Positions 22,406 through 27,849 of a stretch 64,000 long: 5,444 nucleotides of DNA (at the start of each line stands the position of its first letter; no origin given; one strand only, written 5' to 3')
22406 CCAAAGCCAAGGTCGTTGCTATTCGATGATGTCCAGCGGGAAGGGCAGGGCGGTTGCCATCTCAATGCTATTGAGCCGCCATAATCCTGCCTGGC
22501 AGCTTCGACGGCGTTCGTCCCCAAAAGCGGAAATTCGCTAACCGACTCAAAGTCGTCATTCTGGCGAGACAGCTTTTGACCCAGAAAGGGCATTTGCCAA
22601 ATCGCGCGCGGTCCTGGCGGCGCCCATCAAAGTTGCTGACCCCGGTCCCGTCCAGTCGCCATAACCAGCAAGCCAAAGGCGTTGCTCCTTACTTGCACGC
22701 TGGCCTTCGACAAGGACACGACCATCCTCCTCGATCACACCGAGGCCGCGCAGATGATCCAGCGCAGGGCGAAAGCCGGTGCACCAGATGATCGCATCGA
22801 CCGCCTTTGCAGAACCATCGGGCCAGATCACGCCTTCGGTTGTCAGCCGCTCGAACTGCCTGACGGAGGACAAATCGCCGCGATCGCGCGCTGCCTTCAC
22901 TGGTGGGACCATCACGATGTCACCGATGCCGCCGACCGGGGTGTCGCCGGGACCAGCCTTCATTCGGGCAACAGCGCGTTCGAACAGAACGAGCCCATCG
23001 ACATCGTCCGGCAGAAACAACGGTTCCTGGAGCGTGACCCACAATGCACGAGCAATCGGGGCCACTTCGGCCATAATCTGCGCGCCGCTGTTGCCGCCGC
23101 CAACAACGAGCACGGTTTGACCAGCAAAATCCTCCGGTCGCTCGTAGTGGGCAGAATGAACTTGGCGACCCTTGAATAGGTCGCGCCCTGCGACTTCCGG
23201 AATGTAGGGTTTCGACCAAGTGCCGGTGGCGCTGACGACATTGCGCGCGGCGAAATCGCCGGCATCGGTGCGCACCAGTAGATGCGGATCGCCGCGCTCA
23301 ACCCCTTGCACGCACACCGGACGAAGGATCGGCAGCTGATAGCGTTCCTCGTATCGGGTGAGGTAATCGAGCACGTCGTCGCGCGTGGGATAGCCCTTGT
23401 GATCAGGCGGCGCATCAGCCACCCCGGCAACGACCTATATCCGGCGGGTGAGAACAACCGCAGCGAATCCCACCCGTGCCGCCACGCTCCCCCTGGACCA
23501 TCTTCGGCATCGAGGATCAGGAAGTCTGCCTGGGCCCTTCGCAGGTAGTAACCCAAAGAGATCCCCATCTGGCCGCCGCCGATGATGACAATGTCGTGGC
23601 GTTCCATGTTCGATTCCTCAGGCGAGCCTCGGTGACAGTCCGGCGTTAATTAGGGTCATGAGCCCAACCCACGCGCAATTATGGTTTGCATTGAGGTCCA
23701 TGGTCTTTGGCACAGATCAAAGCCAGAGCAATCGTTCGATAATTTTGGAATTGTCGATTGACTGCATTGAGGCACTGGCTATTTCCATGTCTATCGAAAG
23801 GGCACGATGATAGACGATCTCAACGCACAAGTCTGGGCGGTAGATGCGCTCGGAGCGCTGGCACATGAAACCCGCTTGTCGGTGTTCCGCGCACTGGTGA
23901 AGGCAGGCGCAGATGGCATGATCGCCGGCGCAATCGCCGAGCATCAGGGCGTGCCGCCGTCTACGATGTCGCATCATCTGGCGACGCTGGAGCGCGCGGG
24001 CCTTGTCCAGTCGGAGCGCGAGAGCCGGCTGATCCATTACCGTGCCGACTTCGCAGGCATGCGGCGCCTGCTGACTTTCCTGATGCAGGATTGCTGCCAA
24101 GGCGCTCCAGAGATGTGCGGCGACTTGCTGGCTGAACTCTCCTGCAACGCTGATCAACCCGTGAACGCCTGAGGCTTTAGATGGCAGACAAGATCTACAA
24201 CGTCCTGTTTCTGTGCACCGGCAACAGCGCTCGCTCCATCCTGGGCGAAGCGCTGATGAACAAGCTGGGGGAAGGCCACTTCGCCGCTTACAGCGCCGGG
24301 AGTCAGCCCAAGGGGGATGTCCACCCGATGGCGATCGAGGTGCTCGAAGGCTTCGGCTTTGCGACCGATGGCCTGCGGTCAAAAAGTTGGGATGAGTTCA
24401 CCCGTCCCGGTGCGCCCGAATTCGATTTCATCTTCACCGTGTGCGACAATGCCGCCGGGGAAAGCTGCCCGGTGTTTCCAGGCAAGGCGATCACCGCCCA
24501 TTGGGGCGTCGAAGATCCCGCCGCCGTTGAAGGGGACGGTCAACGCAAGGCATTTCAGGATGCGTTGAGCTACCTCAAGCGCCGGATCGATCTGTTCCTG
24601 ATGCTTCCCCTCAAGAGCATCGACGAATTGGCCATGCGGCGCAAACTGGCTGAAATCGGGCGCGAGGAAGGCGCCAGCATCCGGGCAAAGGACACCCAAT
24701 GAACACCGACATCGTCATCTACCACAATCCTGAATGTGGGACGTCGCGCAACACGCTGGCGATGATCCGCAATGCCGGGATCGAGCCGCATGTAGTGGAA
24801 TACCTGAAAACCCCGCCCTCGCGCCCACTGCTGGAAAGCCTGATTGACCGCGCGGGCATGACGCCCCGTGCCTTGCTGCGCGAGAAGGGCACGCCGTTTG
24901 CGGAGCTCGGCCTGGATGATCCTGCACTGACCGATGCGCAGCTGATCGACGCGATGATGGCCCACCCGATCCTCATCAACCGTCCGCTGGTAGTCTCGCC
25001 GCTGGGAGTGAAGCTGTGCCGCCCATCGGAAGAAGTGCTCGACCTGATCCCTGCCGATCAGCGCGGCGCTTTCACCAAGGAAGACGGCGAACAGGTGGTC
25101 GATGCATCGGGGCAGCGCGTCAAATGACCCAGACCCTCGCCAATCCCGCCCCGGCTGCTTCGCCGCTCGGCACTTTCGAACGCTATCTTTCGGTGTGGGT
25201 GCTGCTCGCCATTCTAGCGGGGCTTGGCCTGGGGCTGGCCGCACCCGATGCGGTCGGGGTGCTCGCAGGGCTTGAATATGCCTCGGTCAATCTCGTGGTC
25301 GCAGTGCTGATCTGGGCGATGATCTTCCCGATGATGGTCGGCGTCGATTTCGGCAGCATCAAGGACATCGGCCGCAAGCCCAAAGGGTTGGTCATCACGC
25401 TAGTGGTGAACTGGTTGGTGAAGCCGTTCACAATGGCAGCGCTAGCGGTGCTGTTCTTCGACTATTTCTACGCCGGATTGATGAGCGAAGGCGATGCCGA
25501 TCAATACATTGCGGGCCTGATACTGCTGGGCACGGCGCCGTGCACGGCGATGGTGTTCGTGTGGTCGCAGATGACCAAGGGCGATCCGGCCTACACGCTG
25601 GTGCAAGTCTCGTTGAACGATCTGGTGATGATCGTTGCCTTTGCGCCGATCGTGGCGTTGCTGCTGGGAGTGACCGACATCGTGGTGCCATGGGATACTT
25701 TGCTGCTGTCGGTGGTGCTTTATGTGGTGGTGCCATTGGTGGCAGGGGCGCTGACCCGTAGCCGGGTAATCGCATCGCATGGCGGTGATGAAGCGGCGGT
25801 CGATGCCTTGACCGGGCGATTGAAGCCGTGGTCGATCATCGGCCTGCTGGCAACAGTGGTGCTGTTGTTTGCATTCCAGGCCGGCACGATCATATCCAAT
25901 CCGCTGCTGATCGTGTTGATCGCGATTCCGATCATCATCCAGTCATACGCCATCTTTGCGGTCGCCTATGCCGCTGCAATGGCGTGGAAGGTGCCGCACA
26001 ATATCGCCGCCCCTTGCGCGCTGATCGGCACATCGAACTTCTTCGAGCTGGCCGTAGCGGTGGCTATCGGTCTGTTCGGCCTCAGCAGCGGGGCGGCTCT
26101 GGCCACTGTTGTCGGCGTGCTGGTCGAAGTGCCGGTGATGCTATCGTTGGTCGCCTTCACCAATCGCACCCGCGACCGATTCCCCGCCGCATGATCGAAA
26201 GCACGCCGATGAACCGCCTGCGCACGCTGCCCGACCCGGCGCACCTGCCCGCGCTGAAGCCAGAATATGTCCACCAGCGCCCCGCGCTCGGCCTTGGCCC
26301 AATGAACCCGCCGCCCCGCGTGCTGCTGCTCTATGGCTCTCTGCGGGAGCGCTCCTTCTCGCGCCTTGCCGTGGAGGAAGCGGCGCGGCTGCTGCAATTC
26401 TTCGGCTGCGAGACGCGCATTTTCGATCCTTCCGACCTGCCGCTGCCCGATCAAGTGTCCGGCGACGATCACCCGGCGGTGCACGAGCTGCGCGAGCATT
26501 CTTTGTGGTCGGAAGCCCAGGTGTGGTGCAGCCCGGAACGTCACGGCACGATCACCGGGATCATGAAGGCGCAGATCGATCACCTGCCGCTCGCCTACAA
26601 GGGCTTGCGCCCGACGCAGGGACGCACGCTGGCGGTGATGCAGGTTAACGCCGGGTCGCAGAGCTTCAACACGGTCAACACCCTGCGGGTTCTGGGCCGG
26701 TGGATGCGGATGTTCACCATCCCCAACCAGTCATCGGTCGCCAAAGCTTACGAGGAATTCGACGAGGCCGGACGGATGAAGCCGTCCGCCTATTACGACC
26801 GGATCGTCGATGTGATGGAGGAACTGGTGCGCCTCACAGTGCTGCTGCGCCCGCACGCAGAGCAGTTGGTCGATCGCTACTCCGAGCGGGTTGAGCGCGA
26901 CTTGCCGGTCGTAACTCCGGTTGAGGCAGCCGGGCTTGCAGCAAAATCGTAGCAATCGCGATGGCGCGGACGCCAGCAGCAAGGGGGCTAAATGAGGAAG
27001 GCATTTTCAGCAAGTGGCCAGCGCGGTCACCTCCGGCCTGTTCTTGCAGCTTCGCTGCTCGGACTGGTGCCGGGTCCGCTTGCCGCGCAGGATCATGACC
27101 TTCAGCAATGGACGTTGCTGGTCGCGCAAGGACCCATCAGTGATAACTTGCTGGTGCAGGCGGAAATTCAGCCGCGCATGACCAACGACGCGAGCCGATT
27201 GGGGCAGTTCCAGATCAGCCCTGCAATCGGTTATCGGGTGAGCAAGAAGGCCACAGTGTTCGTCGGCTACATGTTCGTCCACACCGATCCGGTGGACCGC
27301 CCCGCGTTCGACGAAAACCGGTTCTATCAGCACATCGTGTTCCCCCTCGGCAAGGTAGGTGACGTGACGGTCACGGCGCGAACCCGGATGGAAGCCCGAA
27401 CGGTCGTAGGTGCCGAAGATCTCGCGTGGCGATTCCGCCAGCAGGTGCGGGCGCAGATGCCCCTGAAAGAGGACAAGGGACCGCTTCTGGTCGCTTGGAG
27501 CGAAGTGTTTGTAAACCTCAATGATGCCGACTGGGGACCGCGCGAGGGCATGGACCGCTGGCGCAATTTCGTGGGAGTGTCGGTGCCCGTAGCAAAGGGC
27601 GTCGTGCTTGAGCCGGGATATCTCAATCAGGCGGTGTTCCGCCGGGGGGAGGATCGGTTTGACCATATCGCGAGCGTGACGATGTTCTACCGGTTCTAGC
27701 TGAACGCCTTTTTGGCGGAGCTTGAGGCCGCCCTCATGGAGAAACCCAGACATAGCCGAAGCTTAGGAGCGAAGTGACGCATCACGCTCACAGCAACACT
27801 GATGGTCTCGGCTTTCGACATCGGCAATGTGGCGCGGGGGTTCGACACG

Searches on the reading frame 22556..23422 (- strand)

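Call 79: search_protein_families(library=pfam, proteins=[window:22556-23422:-], max_evalue=0.0001)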
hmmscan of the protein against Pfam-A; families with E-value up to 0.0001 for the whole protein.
window:22556-23422:- (288 aa): 4 families
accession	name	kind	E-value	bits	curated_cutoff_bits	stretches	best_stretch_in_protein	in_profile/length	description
PF13738.12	Pyr_redox_3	-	3e-23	83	30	1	9-119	75-182/305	Pyridine nucleotide-disulphide oxidoreductase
PF00743.25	FMO-like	-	4.2e-11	42.4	22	1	62-128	142-210/532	Flavin-binding monooxygenase-like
PF07992.20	Pyr_redox_2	-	1.7e-10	41.2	26.1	0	52-121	93-162/291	Pyridine nucleotide-disulphide oxidoreductase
PF13434.12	Lys_Orn_oxgnase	-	2.3e-08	34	21.3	1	53-121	142-208/339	L-lysine 6-monooxygenase/L-ornithine 5-monooxygenase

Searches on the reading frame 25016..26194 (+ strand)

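Call 79: search_protein_families(library=pfam, proteins=[window:25016-26194:+], max_evalue=0.0001)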
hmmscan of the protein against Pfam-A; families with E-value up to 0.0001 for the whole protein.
window:25016-26194:+ (392 aa): 2 families
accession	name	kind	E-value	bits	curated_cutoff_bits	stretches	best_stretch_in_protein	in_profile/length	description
PF01758.21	SBF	-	6.5e-38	130.8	24.3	1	97-294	2-190/191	Sodium Bile acid symporter family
PF13593.11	SBF_like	-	3.1e-07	30.4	25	1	124-369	62-295/313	SBF-like CPA transporter family (DUF4137)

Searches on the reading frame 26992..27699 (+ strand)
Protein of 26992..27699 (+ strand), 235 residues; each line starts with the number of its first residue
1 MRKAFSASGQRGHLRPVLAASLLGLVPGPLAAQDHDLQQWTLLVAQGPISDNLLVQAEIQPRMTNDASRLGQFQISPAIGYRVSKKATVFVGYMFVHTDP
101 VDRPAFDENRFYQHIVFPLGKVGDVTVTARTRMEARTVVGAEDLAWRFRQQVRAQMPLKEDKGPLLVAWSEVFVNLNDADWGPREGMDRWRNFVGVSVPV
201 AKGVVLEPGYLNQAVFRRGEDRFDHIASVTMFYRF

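Call 79: search_protein_families(library=pfam, proteins=[window:26992-27699:+], max_evalue=0.0001)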
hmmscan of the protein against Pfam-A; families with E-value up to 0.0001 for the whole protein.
window:26992-27699:+ (235 aa): 1 family
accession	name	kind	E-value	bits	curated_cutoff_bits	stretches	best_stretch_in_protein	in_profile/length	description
PF10677.15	DUF2490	-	1.6e-49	168.6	29.8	1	38-223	2-185/186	Protein of unknown function (DUF2490)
